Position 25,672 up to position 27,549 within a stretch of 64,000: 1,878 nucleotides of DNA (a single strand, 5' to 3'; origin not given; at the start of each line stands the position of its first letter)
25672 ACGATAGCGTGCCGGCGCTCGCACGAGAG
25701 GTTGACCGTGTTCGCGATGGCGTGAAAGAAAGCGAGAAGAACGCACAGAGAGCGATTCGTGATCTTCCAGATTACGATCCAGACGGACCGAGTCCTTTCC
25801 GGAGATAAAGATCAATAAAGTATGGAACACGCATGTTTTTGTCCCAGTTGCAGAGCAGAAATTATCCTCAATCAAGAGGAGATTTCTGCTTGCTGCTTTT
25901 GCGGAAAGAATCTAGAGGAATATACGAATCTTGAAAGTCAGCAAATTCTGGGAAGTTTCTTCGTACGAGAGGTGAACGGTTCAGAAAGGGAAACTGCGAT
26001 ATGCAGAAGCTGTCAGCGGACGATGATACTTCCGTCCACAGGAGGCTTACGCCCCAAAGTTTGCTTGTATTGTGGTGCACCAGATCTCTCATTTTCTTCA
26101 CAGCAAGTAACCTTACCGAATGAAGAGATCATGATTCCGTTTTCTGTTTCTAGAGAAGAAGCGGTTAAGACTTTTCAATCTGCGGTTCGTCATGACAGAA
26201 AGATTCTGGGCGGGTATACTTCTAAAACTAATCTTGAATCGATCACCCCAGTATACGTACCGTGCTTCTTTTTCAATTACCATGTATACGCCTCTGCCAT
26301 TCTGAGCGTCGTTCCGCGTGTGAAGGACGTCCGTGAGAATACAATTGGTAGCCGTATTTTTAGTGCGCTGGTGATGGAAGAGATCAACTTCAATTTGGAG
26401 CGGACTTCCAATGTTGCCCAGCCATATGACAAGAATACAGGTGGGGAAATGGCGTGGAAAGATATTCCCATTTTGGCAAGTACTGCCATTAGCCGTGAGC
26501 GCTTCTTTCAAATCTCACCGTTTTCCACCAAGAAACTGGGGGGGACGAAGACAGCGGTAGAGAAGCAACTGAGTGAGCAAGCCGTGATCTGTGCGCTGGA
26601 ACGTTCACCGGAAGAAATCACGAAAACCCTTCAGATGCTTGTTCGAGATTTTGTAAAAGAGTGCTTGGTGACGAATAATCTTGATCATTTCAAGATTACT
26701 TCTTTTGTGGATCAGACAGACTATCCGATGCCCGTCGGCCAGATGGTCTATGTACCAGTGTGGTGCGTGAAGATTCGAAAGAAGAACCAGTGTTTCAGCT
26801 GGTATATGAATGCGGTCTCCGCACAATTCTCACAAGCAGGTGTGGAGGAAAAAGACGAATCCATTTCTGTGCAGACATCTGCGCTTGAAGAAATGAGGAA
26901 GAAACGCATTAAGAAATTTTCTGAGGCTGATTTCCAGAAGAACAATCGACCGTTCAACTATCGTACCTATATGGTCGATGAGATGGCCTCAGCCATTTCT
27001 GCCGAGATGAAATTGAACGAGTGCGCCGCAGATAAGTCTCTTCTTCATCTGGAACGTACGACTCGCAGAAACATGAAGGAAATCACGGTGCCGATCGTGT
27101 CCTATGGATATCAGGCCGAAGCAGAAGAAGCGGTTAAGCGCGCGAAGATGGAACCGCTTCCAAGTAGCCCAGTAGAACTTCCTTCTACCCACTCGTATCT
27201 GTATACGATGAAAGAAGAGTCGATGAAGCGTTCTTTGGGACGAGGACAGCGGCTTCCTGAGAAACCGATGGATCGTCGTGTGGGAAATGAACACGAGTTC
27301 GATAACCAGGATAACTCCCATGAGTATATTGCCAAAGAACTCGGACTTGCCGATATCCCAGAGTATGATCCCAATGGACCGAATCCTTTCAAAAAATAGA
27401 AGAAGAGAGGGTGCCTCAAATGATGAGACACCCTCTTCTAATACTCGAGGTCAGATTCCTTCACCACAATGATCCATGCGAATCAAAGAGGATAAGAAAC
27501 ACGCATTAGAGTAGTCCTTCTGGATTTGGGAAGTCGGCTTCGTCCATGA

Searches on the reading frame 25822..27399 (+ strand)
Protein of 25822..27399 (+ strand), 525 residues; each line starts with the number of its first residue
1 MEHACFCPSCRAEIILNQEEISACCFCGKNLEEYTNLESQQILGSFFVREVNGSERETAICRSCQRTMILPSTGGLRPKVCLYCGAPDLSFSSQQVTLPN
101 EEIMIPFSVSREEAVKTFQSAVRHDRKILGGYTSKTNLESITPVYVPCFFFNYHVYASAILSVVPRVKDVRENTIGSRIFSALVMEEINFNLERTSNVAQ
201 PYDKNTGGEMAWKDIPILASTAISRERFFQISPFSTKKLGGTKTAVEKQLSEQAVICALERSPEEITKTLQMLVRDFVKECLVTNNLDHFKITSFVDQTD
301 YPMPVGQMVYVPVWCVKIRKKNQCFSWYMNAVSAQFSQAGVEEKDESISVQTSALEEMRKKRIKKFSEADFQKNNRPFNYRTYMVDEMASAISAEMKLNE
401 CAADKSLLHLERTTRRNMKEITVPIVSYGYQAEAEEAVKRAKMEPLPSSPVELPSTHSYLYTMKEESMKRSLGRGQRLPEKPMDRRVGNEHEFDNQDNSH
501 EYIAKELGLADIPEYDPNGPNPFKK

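Call 8: search_protein_families(library=ncbifam, proteins=[window:25822-27399:+], max_evalue=1)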
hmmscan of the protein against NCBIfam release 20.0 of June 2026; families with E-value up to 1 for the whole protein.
window:25822-27399:+ (525 aa): 0 families

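Call 9: search_protein_families(library=pfam, proteins=[window:25822-27399:+], max_evalue=1)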
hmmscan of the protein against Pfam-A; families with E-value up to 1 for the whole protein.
window:25822-27399:+ (525 aa): 5 families
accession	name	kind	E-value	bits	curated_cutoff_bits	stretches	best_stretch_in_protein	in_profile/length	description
PF18080.7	Gal_mutarotas_3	-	0.064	13.6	27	1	342-451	114-227/241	Galactose mutarotase-like fold domain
PF18912.6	DZR_2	-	0.08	13.2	27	0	55-91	18-46/56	Double zinc ribbon domain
PF14385.11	DUF4416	-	0.16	12.3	27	1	352-400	15-63/162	Domain of unknown function (DUF4416)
PF25165.1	DUF7828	-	0.37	11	25.7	0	51-72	20-41/87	Domain of unknown function (DUF7828)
PF12368.13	Rhodanese_C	-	0.71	10.7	26.9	1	17-65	18-66/66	Rhodanase C-terminal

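Call 34: find_homologous_proteins(query=window:25822-27399:+)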
Query window:25822-27399:+ (525 aa): 34 proteins with E <= 0.001 among 5887 candidates.
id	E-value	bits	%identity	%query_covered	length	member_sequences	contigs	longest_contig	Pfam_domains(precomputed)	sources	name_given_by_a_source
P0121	0.0e+0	1020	98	87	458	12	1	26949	-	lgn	-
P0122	1.8e-245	833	70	100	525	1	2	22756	-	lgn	-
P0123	1.8e-227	774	81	80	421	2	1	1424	-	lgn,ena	-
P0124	8.2e-210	716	61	98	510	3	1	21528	-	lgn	-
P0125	2.6e-199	681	58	100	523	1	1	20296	-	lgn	-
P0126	1.7e-158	546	48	100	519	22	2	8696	-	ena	-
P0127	1.9e-151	523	47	100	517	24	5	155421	-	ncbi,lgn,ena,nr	ncbi:MAG: hypothetical protein IKZ90_11450 [Clostridiales bacterium]|nr:hypothetical protein [Clostr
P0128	8.2e-147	508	45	100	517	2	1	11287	-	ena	-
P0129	6.2e-143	495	45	100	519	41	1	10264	-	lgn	-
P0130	4.1e-141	489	43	100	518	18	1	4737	PF06221.19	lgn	-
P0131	5.9e-141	489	45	100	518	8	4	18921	-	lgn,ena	-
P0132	6.0e-141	489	44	100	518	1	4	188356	-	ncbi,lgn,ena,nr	ncbi:MAG: hypothetical protein J6Y58_02525 [Clostridiales bacterium]|nr:hypothetical protein [Clostr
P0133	3.9e-140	486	43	100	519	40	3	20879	-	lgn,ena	-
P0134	2.9e-139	483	44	100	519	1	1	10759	-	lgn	-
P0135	3.3e-139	483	45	100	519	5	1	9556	-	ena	-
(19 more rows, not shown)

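Call 36: find_encoding_contigs(protein=P0132, flank=10000, max_places=1)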
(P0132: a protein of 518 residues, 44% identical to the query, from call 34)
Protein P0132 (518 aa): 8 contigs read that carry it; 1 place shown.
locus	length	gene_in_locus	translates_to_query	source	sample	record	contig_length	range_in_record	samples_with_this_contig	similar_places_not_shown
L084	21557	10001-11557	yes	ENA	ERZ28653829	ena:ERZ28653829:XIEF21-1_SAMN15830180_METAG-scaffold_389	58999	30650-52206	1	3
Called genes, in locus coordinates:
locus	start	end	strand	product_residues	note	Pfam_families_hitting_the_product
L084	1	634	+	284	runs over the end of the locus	PF01936:NYN, PF12872:OST-HTH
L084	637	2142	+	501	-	PF02446:Glyco_hydro_77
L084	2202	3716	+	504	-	PF00370:FGGY_N, PF02782:FGGY_C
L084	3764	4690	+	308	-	PF03547:Mem_trans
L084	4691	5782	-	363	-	PF13302:Acetyltransf_3, PF00583:Acetyltransf_1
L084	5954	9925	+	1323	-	-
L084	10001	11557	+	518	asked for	-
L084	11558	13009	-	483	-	PF00232:Glyco_hydro_1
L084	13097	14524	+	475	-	PF13439:Glyco_transf_4, PF13579:Glyco_trans_4_4, PF00534:Glycos_transf_1, PF13692:Glyco_trans_1_4, PF13524:Glyco_trans_1_2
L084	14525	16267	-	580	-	PF25323:6TM_PilS (weak), PF00990:GGDEF (weak), PF00563:EAL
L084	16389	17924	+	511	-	PF13396:PLDc_N (weak), PF13091:PLDc_2, PF00614:PLDc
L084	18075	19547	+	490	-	PF03976:PPK2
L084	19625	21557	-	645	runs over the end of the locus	PF13407:Peripla_BP_4 (faint), PF13377:Peripla_BP_3, PF00990:GGDEF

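Call 47: search_protein_families(library=padloc, proteins=[window:25822-27399:+], max_evalue=1)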
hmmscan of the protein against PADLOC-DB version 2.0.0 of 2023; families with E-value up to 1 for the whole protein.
window:25822-27399:+ (525 aa): 1 family
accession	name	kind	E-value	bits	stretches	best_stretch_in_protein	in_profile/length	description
PDLC05059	PDC-S64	-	4.9e-05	20.5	1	7-113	202-315/339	-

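Call 48: search_protein_families(library=phrogs, proteins=[window:25822-27399:+], max_evalue=1)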
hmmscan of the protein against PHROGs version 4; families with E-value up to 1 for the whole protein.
window:25822-27399:+ (525 aa): 0 families
